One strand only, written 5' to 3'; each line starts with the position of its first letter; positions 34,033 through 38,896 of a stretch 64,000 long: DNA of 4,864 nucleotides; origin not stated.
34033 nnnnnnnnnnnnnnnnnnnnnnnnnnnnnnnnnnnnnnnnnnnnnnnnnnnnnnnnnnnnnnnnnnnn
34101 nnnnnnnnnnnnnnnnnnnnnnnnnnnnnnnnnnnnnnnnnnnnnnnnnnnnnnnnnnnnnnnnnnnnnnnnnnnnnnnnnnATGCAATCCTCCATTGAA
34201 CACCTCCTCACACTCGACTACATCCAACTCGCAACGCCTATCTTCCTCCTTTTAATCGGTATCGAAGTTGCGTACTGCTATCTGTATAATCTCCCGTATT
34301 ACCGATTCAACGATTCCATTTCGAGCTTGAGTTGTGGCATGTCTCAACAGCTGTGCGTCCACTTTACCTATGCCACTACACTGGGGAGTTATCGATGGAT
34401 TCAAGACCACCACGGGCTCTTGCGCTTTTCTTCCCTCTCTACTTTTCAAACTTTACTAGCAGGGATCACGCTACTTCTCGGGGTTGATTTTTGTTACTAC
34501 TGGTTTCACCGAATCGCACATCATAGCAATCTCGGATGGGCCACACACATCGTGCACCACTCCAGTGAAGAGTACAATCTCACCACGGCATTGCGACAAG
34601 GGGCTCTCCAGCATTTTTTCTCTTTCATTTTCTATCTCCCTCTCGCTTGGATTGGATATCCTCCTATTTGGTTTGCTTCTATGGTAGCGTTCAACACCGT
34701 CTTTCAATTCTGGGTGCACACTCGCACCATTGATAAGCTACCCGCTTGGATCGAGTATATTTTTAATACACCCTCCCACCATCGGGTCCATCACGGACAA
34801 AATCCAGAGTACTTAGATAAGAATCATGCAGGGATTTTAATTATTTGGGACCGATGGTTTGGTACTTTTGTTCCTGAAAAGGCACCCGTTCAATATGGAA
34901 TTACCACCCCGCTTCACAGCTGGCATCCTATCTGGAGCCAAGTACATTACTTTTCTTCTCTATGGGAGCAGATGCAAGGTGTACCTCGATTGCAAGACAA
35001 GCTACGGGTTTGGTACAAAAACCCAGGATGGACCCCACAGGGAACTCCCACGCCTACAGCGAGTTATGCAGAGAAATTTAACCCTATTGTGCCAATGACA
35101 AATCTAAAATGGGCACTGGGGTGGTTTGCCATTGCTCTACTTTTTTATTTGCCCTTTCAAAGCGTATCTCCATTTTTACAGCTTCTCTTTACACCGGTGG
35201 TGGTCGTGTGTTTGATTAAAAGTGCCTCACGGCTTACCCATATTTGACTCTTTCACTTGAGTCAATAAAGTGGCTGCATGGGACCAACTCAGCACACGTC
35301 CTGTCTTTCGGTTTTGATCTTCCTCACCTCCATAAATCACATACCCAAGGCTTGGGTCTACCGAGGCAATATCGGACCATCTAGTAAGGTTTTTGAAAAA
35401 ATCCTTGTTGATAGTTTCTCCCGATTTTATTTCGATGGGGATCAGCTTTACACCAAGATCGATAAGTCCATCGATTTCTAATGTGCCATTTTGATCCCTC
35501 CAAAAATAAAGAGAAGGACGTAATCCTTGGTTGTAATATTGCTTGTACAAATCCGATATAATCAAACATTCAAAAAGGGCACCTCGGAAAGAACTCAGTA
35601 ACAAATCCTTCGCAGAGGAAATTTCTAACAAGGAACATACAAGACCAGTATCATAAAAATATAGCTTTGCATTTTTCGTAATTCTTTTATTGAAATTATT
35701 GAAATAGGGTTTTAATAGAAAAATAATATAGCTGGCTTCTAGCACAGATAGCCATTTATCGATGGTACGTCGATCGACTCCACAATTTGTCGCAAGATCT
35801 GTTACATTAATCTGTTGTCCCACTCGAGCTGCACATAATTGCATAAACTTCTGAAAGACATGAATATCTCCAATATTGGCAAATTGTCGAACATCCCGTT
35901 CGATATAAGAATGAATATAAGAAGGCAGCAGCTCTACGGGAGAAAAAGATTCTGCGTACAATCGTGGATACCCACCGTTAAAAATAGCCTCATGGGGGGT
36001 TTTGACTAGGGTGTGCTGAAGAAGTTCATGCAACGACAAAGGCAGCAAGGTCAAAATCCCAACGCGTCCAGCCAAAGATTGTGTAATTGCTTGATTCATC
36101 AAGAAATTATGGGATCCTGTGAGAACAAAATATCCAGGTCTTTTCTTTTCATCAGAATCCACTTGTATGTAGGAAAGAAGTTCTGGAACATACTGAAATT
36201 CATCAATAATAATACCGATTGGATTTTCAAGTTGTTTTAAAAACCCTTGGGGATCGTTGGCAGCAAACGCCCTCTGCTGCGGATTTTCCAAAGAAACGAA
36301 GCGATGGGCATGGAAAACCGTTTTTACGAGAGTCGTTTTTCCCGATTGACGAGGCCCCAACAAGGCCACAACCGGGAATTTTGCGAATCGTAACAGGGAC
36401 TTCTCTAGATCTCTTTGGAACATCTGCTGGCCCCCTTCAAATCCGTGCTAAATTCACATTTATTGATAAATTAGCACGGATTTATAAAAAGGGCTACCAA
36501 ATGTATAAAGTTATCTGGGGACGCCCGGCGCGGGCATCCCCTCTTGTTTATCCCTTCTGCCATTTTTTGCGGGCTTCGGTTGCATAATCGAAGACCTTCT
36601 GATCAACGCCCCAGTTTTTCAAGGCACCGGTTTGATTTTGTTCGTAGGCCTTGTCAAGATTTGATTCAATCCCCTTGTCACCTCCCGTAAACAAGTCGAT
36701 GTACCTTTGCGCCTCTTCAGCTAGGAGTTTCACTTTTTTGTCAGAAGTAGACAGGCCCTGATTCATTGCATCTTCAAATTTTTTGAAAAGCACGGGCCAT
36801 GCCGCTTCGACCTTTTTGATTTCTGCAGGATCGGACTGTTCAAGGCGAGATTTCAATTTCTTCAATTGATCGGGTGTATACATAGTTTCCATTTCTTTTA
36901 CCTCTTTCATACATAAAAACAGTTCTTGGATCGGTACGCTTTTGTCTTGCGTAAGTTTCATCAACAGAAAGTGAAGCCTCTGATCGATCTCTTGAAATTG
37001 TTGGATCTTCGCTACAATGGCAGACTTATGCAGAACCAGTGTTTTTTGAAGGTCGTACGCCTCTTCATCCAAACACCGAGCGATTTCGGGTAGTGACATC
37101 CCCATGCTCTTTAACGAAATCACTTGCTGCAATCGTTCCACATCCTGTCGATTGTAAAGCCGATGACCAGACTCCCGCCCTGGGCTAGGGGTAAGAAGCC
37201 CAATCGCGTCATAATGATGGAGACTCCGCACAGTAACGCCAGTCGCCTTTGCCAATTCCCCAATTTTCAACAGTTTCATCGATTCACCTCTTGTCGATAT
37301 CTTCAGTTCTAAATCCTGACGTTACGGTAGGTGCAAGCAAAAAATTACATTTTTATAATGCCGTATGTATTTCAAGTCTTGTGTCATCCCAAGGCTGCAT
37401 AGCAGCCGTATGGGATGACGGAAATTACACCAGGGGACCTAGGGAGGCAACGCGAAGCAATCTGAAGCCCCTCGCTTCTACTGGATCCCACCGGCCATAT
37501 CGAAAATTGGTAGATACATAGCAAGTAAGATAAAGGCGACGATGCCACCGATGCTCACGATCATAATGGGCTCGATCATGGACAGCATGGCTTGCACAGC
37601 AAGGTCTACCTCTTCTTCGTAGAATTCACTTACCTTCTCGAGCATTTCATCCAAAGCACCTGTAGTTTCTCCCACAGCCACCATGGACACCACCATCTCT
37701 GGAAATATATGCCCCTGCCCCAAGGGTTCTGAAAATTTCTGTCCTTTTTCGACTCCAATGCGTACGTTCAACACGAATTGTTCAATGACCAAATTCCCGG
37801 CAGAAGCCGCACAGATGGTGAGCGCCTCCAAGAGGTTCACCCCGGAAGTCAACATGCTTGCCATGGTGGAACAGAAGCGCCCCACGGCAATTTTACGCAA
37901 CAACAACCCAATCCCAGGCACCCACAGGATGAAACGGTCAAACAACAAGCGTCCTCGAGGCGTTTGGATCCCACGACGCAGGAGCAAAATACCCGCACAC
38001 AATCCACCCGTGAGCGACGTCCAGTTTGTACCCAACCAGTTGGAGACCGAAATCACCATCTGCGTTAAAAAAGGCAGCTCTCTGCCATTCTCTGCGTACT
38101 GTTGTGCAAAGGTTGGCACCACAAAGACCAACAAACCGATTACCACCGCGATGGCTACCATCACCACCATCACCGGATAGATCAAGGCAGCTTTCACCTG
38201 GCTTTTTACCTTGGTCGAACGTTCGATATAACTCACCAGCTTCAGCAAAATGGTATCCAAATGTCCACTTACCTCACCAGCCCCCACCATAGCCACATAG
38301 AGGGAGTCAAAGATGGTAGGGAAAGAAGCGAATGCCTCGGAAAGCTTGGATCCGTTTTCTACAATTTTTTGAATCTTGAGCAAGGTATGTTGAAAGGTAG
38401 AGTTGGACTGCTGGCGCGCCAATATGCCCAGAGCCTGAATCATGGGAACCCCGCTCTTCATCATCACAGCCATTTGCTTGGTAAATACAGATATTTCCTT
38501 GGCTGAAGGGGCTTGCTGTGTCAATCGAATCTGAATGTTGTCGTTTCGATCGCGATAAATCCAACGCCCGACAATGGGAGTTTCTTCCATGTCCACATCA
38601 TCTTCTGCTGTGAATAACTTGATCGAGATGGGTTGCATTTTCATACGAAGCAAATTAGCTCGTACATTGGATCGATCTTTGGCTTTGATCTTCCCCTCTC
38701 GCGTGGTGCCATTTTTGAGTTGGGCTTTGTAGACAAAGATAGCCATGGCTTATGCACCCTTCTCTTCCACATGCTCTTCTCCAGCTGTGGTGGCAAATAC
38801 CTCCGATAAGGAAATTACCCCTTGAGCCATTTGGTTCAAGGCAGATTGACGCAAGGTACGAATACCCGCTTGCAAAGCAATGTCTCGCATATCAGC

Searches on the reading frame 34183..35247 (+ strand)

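Call 72: search_protein_families(library=pfam, proteins=[window:34183-35247:+], max_evalue=0.00001)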
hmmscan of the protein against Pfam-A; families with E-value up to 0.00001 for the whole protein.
window:34183-35247:+ (354 aa): 1 family
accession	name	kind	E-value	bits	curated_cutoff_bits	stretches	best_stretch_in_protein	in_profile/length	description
PF04116.19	FA_hydroxylase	-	2e-27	96.6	31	1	96-228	3-132/132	Fatty acid hydroxylase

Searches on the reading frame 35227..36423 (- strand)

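Call 72: search_protein_families(library=pfam, proteins=[window:35227-36423:-], max_evalue=0.00001)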
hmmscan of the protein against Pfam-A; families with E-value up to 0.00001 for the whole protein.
window:35227-36423:- (398 aa): 2 families
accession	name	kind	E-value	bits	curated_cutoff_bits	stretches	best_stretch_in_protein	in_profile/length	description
PF13635.12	DUF4143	-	1.8e-48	164.7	28.1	1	175-335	1-160/160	Domain of unknown function (DUF4143)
PF13173.12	AAA_14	-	1.4e-25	90.2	27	1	17-135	3-129/129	AAA domain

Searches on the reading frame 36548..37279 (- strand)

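Call 72: search_protein_families(library=pfam, proteins=[window:36548-37279:-], max_evalue=0.00001)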
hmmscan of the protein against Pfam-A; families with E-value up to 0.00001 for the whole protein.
window:36548-37279:- (243 aa): 3 families
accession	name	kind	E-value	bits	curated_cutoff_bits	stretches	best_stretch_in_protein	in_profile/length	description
PF13411.12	MerR_1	-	2.2e-19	69.8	21.6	1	5-72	2-68/69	MerR HTH family regulatory protein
PF00376.29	MerR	-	8.9e-14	51.5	28.2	1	5-42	1-38/38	MerR family regulatory protein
PF07739.18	TipAS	-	3.7e-07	31.1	23.8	1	132-216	7-93/117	TipAS antibiotic-recognition domain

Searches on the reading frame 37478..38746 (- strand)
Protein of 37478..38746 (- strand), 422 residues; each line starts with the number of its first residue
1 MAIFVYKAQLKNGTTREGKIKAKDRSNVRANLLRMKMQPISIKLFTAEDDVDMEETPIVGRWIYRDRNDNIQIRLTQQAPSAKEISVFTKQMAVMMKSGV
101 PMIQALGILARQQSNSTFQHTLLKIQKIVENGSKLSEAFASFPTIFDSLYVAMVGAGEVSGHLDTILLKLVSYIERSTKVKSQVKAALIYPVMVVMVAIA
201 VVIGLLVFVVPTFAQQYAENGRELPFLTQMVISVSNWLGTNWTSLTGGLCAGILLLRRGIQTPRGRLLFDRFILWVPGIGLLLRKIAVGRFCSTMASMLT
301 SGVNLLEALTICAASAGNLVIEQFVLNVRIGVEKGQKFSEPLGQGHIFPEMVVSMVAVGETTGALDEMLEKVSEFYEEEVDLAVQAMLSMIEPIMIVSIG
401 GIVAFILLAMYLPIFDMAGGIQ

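Call 72: search_protein_families(library=pfam, proteins=[window:37478-38746:-], max_evalue=0.00001)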
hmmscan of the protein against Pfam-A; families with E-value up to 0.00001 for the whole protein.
window:37478-38746:- (422 aa): 1 family
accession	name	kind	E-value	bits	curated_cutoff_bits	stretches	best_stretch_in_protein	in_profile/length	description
PF00482.28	T2SSF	-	1.9e-64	215.7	25.2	2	88-211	1-125/125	Type II secretion system (T2SS), protein F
